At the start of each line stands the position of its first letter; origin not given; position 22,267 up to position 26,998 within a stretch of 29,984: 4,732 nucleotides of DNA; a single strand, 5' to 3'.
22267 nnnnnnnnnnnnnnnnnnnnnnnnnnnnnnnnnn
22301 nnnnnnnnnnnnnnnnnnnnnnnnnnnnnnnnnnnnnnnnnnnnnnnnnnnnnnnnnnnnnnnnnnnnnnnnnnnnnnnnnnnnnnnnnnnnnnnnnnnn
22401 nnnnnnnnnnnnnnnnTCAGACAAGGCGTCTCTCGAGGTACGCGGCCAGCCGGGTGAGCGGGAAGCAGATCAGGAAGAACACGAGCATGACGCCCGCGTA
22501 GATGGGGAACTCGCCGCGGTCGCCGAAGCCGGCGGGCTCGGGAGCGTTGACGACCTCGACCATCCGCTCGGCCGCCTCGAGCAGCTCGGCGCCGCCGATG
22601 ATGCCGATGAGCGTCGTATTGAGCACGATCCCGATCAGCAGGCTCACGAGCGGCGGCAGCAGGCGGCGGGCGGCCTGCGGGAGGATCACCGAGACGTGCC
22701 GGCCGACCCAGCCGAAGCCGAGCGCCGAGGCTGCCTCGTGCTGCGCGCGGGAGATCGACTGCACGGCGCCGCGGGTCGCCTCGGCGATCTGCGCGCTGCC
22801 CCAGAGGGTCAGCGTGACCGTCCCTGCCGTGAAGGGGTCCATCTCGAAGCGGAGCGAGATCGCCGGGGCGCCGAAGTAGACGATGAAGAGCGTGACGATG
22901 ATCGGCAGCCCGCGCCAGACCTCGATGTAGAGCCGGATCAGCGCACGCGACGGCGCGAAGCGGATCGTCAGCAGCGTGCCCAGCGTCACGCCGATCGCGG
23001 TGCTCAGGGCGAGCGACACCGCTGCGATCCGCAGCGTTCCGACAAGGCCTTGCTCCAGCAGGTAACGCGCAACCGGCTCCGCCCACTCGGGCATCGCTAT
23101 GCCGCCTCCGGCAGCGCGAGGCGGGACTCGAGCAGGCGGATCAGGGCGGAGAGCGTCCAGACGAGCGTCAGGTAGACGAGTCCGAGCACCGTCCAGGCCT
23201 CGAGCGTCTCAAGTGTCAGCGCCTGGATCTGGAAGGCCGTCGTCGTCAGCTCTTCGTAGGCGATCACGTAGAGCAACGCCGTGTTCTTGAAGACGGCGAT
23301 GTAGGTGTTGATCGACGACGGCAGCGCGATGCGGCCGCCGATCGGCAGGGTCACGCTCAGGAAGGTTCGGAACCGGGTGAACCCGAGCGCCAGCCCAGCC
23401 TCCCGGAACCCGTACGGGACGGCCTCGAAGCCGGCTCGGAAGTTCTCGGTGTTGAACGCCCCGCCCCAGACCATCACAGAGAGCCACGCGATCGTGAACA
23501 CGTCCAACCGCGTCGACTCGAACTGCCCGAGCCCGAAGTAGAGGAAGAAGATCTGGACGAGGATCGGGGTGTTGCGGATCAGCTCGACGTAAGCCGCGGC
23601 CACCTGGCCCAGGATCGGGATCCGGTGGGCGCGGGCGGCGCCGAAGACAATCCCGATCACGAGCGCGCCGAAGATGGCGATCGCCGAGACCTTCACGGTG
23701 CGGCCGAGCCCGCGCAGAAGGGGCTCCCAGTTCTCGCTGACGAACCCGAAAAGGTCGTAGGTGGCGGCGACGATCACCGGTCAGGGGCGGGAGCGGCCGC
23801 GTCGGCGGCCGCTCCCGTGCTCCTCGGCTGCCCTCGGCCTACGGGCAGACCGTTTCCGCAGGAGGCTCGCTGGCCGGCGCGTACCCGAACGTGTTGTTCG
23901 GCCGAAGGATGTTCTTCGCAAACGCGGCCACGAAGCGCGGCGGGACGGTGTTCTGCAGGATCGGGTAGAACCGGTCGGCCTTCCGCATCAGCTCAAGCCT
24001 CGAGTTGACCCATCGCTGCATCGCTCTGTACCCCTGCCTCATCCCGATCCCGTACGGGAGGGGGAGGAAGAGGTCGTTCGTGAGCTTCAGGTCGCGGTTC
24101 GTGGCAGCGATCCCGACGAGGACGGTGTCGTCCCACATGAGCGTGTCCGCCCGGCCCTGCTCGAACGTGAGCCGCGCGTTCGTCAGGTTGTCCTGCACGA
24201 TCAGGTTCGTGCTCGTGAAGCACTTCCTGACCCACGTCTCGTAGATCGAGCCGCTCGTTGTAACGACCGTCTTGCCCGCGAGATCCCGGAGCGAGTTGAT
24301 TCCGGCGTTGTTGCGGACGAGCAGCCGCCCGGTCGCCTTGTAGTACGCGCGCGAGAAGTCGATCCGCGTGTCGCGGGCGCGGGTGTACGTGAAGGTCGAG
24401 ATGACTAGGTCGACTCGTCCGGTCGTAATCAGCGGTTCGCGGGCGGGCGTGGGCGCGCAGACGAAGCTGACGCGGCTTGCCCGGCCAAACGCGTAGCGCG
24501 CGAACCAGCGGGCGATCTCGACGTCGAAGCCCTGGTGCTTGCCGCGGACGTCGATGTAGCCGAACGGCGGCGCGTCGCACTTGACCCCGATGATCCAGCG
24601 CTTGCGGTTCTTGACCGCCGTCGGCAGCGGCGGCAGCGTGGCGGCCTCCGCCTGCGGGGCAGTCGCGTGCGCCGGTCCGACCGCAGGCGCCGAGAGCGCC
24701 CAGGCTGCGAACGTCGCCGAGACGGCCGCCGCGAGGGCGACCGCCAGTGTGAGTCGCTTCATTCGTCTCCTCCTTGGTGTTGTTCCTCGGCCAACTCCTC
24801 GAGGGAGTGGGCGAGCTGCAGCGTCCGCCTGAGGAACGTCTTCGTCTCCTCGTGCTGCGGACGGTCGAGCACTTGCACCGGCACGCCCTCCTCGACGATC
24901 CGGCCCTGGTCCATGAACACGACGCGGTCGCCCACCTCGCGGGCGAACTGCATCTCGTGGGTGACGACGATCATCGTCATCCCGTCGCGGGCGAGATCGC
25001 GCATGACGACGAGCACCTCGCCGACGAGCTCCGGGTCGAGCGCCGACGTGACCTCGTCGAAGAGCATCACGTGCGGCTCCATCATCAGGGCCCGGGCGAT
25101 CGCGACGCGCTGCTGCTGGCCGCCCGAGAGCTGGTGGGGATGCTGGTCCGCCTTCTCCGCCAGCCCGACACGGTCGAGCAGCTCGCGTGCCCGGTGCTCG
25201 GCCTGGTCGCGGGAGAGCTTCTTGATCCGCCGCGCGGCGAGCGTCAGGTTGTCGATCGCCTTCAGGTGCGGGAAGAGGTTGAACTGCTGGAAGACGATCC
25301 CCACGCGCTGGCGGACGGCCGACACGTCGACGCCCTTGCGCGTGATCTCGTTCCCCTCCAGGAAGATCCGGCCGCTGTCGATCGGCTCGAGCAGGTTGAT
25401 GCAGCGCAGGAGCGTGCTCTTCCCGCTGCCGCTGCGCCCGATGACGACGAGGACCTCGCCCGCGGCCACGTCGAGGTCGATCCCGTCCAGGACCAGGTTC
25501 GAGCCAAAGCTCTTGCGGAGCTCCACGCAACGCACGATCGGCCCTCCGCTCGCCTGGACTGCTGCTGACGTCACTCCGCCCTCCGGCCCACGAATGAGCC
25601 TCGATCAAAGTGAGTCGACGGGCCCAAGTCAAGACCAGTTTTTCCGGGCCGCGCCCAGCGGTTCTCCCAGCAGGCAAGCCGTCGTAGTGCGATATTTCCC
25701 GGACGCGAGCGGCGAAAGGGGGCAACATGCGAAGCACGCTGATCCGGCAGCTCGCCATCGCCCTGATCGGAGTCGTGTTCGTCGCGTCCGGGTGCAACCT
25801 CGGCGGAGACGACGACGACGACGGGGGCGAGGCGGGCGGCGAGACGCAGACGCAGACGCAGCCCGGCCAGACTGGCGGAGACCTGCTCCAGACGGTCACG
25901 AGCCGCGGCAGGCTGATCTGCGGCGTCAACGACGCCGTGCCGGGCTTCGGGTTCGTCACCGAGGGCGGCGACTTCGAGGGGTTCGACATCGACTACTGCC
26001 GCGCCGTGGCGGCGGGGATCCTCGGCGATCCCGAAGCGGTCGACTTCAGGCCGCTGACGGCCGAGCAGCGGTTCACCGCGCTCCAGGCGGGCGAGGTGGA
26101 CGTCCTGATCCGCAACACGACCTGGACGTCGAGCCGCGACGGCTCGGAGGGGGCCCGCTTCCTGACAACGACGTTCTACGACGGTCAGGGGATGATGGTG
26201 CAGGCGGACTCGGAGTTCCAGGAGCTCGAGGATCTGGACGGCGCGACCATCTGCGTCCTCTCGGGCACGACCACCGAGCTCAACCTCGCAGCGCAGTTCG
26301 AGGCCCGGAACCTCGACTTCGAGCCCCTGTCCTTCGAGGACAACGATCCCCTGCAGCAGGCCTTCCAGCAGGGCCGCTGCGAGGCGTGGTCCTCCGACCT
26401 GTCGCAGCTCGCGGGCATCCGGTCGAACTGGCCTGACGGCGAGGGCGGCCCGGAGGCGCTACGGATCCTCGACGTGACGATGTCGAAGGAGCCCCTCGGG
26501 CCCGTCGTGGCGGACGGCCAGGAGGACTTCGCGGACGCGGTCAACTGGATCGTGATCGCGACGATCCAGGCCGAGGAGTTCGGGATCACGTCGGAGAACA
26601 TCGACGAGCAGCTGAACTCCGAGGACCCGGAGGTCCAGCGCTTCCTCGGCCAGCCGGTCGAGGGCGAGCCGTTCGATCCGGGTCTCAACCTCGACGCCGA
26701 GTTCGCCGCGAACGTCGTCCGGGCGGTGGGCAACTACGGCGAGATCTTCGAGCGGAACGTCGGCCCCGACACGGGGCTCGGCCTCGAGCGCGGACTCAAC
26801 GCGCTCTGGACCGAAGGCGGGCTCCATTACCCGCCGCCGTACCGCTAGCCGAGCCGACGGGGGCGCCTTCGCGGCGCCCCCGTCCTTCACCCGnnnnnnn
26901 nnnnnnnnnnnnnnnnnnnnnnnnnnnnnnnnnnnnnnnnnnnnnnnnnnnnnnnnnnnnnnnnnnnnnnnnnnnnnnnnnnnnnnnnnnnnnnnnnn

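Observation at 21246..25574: MJ0158/SelA-like PLP enzyme terminating a dedicated polar amino-acid ABC operon: candidate uncharacterised uptake-and-catabolism module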

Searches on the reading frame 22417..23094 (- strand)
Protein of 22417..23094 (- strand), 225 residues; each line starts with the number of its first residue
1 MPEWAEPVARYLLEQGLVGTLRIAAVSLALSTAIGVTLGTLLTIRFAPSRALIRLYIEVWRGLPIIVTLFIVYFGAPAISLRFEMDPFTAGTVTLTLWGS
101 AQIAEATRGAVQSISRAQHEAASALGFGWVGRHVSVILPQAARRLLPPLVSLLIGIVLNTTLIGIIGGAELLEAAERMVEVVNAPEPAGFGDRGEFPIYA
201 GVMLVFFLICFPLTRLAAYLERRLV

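Call 5: search_protein_families(library=pfam, proteins=[window:22417-23094:-], max_evalue=0.01)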
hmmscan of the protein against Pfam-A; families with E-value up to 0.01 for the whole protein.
window:22417-23094:- (225 aa): 1 family
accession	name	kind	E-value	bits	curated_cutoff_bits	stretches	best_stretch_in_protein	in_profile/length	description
PF00528.27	BPD_transp_1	-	2.4e-17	63.7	26.4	1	35-224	1-182/184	Binding-protein-dependent transport system inner membrane component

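Call 6: search_protein_families(library=ncbifam, proteins=[window:22417-23094:-], max_evalue=0.01)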
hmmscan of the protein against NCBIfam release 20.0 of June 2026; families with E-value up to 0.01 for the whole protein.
window:22417-23094:- (225 aa): 13 families
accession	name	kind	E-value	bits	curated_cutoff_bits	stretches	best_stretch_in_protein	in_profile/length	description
TIGR03004.1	ectoine_ehuC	equivalog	1.9e-27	96.5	196.95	1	12-181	6-173/214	ectoine/hydroxyectoine ABC transporter permease subunit EhuC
NF011680.0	PRK15100.1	equivalog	3.8e-27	95.6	300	1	11-222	14-212/222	cystine ABC transporter permease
NF007028.0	PRK09494.1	equivalog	7.5e-26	91.3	303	1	13-223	15-215/219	glutamine ABC transporter permease GlnP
TIGR01726.1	HEQRo_perm_3TM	subfamily_domain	1.2e-20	73.8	42.2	1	12-109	4-99/99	ABC transporter permease subunit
TIGR03003.1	ectoine_ehuD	equivalog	1.7e-19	70.6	205.2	1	15-179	15-177/212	ectoine/hydroxyectoine ABC transporter permease subunit EhuD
NF008337.0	PRK11123.1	equivalog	1.5e-17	63.8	277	1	19-179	13-195/238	arginine ABC transporter permease ArtQ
NF011687.0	PRK15107.1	equivalog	3.3e-17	63.1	318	1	7-224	11-223/224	glutamate/aspartate ABC transporter permease GltK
NF008336.0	PRK11122.1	equivalog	5.1e-15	55.8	248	1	13-176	8-178/222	arginine ABC transporter permease ArtM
NF011651.0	PRK15069.1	subfamily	2.4e-11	43.5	306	1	16-175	22-189/237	histidine ABC transporter permease HisM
NF011714.0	PRK15135.1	subfamily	2.7e-11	43.7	319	1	13-176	9-181/228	histidine ABC transporter permease HisQ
TIGR00974.1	3a0107s02c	equivalog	1.4e-08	34.3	193.45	1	16-145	55-186/272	phosphate ABC transporter permease PstA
TIGR01097.1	PhnE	equivalog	6.1e-07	29.2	216.7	1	15-168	59-207/252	phosphonate ABC transporter, permease protein PhnE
TIGR02141.1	modB_ABC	equivalog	0.0015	18.2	182.6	1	20-147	3-139/208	molybdate ABC transporter permease subunit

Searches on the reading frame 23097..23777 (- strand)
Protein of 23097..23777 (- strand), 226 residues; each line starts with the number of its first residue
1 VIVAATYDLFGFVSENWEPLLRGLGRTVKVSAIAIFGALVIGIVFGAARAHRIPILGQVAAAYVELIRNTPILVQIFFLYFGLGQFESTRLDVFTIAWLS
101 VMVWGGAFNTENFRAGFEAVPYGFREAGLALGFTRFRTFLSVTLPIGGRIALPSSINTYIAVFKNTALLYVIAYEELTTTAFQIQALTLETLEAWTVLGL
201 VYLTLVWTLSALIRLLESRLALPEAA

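Call 5: search_protein_families(library=pfam, proteins=[window:23097-23777:-], max_evalue=0.01)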
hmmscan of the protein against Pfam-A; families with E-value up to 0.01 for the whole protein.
window:23097-23777:- (226 aa): 1 family
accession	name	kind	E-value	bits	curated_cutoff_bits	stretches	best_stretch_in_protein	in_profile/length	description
PF00528.27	BPD_transp_1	-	3.3e-16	60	26.4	1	39-220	2-182/184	Binding-protein-dependent transport system inner membrane component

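Call 6: search_protein_families(library=ncbifam, proteins=[window:23097-23777:-], max_evalue=0.01)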
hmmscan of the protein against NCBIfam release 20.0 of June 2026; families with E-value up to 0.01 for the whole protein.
window:23097-23777:- (226 aa): 14 families
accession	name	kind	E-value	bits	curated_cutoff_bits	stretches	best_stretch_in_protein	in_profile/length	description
NF007028.0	PRK09494.1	equivalog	8.1e-42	143.5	303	1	18-221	13-217/219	glutamine ABC transporter permease GlnP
TIGR03003.1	ectoine_ehuD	equivalog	2.5e-33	115.8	205.2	1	18-220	11-212/212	ectoine/hydroxyectoine ABC transporter permease subunit EhuD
TIGR03004.1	ectoine_ehuC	equivalog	1.5e-31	110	196.95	1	20-221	7-207/214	ectoine/hydroxyectoine ABC transporter permease subunit EhuC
NF011680.0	PRK15100.1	equivalog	1.8e-28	99.9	300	1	18-221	13-215/222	cystine ABC transporter permease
NF008336.0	PRK11122.1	equivalog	3.4e-27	95.6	248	1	18-219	6-214/222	arginine ABC transporter permease ArtM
TIGR01726.1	HEQRo_perm_3TM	subfamily_domain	2.9e-24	85.4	42.2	1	17-115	2-99/99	ABC transporter permease subunit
NF008337.0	PRK11123.1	equivalog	2.7e-22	79.4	277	2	106-221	116-231/238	arginine ABC transporter permease ArtQ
NF011651.0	PRK15069.1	subfamily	1.2e-17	64.1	306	1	23-219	22-227/237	histidine ABC transporter permease HisM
NF011687.0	PRK15107.1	equivalog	2.9e-16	60.1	318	1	20-219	16-222/224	glutamate/aspartate ABC transporter permease GltK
NF011714.0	PRK15135.1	subfamily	3.7e-16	59.6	319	1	21-219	10-218/228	histidine ABC transporter permease HisQ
NF040839.1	tungstate_WtpB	equivalog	1.5e-05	24.7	340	1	101-218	131-249/251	tungstate ABC transporter permease WtpB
TIGR02138.1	phosphate_pstC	equivalog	0.0016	17.5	196.45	1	96-147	156-205/296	phosphate ABC transporter permease subunit PstC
TIGR01581.1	Mo_ABC_porter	hypoth_equivalog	0.0024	17.4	210.3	1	108-161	117-170/225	ABC transporter permease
TIGR00974.1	3a0107s02c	equivalog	0.0093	15.1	193.45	0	30-176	62-211/272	phosphate ABC transporter permease PstA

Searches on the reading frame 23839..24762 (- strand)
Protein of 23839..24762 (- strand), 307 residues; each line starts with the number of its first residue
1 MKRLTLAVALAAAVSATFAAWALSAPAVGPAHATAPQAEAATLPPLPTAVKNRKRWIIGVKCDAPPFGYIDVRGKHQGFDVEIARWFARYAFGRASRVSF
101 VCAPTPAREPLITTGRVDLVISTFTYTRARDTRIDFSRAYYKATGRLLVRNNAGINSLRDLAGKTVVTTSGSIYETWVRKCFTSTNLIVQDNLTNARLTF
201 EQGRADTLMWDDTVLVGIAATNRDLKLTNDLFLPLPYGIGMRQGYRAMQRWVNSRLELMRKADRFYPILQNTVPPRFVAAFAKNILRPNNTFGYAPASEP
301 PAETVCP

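Call 5: search_protein_families(library=pfam, proteins=[window:23839-24762:-], max_evalue=0.01)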
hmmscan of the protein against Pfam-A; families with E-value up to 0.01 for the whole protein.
window:23839-24762:- (307 aa): 2 families
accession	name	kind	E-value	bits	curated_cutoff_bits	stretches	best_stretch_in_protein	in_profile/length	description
PF00497.25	SBP_bac_3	-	6.9e-23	81.3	26.4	1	57-267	2-124/132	Bacterial extracellular solute-binding proteins, family 3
PF09084.16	NMT1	-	0.0011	19.3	20.5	1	109-207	35-143/216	NMT1/THI5 like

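Call 6: search_protein_families(library=ncbifam, proteins=[window:23839-24762:-], max_evalue=0.01)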
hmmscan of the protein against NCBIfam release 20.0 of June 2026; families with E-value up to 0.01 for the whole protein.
window:23839-24762:- (307 aa): 14 families
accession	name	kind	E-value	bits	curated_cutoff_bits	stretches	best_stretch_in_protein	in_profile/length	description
TIGR01096.1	3A0103s03R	subfamily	1.8e-29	103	256.35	1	48-261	19-238/250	lysine/arginine/ornithine ABC transporter substrate-binding protein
NF008885.0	PRK11917.1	equivalog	2.2e-23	83.1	373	1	48-254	32-241/259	bifunctional adhesin/ABC transporter aspartate/glutamate-binding protein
NF008426.0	PRK11260.1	equivalog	2.9e-21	75.9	312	1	47-263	34-250/266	cystine ABC transporter substrate-binding protein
NF007029.0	PRK09495.1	equivalog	9.9e-18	64.8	303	1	52-268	23-238/248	glutamine ABC transporter substrate-binding protein GlnH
NF041764.1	ArtI_Ecoli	equivalog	8.8e-16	58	522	1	61-266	28-234/243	arginine ABC transporter substrate-binding protein ArtI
NF011583.0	PRK15007.1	subfamily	8.8e-15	54.7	358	1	61-266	28-234/243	arginine ABC transporter substrate-binding protein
NF008063.0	PRK10797.1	subfamily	1.7e-13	50.4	375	1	30-223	21-217/302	glutamate/aspartate ABC transporter substrate-binding protein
NF041765.1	ArtJ_Ecoli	equivalog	1.8e-12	47.4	510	1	53-266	20-233/243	arginine ABC transporter substrate-binding protein ArtJ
NF011965.0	PRK15437.1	equivalog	4.1e-10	39.7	459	1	58-185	30-155/260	histidine ABC transporter substrate-binding protein HisJ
NF011586.0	PRK15010.1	equivalog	1.8e-08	34.3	440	1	57-189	29-159/260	lysine/arginine/ornithine ABC transporter substrate-binding protein ArgT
NF052427.1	StpK7MSMEG_1200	equivalog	1.8e-08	33.4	900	1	37-176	348-479/601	serine/threonine protein kinase StpK7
NF008112.0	PRK10859.1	equivalog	8.2e-08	31.1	354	1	53-180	40-166/483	membrane-bound lytic murein transglycosylase MltF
TIGR04262.1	orph_peri_GRRM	subfamily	9e-07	28.4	190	1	66-237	13-182/257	extracellular substrate binding-like orphan protein GrrP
TIGR02122.1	TRAP_TAXI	subfamily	0.0088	14.9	84.35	0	140-169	118-147/320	TAXI family TRAP transporter solute-binding subunit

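Call 58: search_solved_structures(query=window:23839-24762:-, max_evalue=0.00001, show_alignments=2)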
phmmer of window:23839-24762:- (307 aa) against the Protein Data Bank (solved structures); distinct sequences matched with E-value up to 0.00001: 73 (the best 60 are shown).
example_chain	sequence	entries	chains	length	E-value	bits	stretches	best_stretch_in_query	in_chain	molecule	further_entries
5eyf_A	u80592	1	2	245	1.3e-30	109.9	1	52-271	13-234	Glutamate ABC superfamily ATP binding cassette transporter, binding protein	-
2yjp_A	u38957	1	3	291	5.8e-28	101.2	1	29-276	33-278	PUTATIVE ABC TRANSPORTER, PERIPLASMIC BINDING PROTEIN, AMINO ACID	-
4zv1_A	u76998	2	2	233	2.6e-26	95.8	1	58-265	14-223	AncQR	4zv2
1xt8_A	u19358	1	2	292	4.6e-25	91.6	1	26-228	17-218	putative amino-acid transporter periplasmic solute-binding protein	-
6svf_A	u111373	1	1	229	2.8e-23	85.8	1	50-269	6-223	Amino acid ABC transporter, periplasmic amino acid-binding protein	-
4prs_A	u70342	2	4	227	1.6e-22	83.3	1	50-262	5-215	ABC-type transporter, periplasmic subunit family 3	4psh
6h1u_A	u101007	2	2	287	3.1e-22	82.4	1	34-262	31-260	Probable glutamine-binding lipoprotein GlnH (GLNBP)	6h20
6h2t_A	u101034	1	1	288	3.1e-22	82.3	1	34-262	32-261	Probable glutamine-binding lipoprotein GlnH (GLNBP)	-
6ggv_A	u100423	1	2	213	9.9e-22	80.7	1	50-257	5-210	Amino acid ABC transporter, periplasmic amino acid-binding protein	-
6ggp_A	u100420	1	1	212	1.3e-21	80.3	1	50-256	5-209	Amino acid ABC transporter, periplasmic amino acid-binding protein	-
6q3u_A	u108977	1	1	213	6.8e-21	77.9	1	50-257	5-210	Amino acid ABC transporter, periplasmic amino acid-binding protein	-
5tuj_C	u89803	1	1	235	5.1e-19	71.8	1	53-265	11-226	Ancestral protein CDT-Anc1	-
5t0w_A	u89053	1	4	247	5.3e-19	71.7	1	53-265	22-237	AncCDT-1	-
2v25_A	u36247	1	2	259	7.2e-19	71.3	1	48-254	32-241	MAJOR CELL-BINDING FACTOR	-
4z9n_A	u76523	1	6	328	1.3e-15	60.6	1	63-254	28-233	Amino acid ABC transporter, periplasmic amino acid-binding protein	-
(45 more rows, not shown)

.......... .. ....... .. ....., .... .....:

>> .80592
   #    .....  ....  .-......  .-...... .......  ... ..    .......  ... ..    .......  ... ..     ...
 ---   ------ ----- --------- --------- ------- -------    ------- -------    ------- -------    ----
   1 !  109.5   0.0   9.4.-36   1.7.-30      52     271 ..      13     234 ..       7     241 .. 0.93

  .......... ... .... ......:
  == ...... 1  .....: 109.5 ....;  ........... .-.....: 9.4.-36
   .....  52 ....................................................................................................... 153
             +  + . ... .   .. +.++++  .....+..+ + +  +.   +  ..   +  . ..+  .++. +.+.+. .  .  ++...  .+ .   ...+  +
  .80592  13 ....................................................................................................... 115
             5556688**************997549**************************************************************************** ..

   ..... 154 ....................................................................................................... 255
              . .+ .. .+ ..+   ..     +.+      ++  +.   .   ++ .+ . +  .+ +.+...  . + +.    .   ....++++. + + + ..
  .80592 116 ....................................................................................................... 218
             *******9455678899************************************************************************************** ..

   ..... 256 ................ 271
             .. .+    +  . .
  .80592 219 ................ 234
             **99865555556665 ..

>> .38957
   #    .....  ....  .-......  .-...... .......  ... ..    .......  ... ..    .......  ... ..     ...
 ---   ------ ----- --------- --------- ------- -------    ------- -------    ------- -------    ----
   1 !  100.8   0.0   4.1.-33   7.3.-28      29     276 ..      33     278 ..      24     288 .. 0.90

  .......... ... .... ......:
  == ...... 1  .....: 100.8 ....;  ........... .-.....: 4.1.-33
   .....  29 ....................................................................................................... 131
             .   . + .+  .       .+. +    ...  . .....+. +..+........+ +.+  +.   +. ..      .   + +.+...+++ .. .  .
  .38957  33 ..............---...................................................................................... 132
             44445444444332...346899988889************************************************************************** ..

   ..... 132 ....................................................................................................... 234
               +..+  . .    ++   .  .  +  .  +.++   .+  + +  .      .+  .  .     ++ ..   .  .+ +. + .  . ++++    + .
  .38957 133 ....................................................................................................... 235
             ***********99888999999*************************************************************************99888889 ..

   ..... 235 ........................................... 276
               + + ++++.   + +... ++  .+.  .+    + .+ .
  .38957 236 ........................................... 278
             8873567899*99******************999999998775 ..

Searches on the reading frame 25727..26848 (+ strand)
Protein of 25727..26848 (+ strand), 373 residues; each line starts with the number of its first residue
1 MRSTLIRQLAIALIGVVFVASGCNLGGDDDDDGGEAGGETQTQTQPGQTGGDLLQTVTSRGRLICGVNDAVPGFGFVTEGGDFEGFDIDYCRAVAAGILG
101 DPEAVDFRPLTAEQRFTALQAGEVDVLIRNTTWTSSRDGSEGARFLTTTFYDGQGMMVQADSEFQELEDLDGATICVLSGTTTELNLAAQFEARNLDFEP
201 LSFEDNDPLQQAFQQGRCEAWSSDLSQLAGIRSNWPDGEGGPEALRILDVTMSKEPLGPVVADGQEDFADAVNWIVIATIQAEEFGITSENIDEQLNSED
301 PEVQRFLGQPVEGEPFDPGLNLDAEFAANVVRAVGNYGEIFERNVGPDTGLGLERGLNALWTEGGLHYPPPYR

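Call 31: search_protein_families(library=ncbifam, proteins=[window:25727-26848:+], max_evalue=0.0001)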
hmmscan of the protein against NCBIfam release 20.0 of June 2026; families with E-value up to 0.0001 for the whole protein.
window:25727-26848:+ (373 aa): 7 families
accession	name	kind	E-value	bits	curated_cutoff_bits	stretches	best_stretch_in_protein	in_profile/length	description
TIGR01096.1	3A0103s03R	subfamily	1.4e-43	149.2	256.35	1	58-344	22-249/250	lysine/arginine/ornithine ABC transporter substrate-binding protein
NF008885.0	PRK11917.1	equivalog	1.5e-19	70.6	373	1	53-230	30-206/259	bifunctional adhesin/ABC transporter aspartate/glutamate-binding protein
NF008063.0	PRK10797.1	subfamily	1.8e-13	50.3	375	1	49-281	28-257/302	glutamate/aspartate ABC transporter substrate-binding protein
NF008426.0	PRK11260.1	equivalog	5.7e-10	38.9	312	1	48-224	28-197/266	cystine ABC transporter substrate-binding protein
NF052427.1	StpK7MSMEG_1200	equivalog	5.8e-08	31.7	900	1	55-225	356-524/601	serine/threonine protein kinase StpK7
NF007029.0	PRK09495.1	equivalog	2.9e-07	30.5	303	1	61-197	25-156/248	glutamine ABC transporter substrate-binding protein GlnH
TIGR01728.1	SsuA_fam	subfamily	3.2e-05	23.3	163.5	0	156-222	87-155/290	aliphatic sulfonate ABC transporter substrate-binding protein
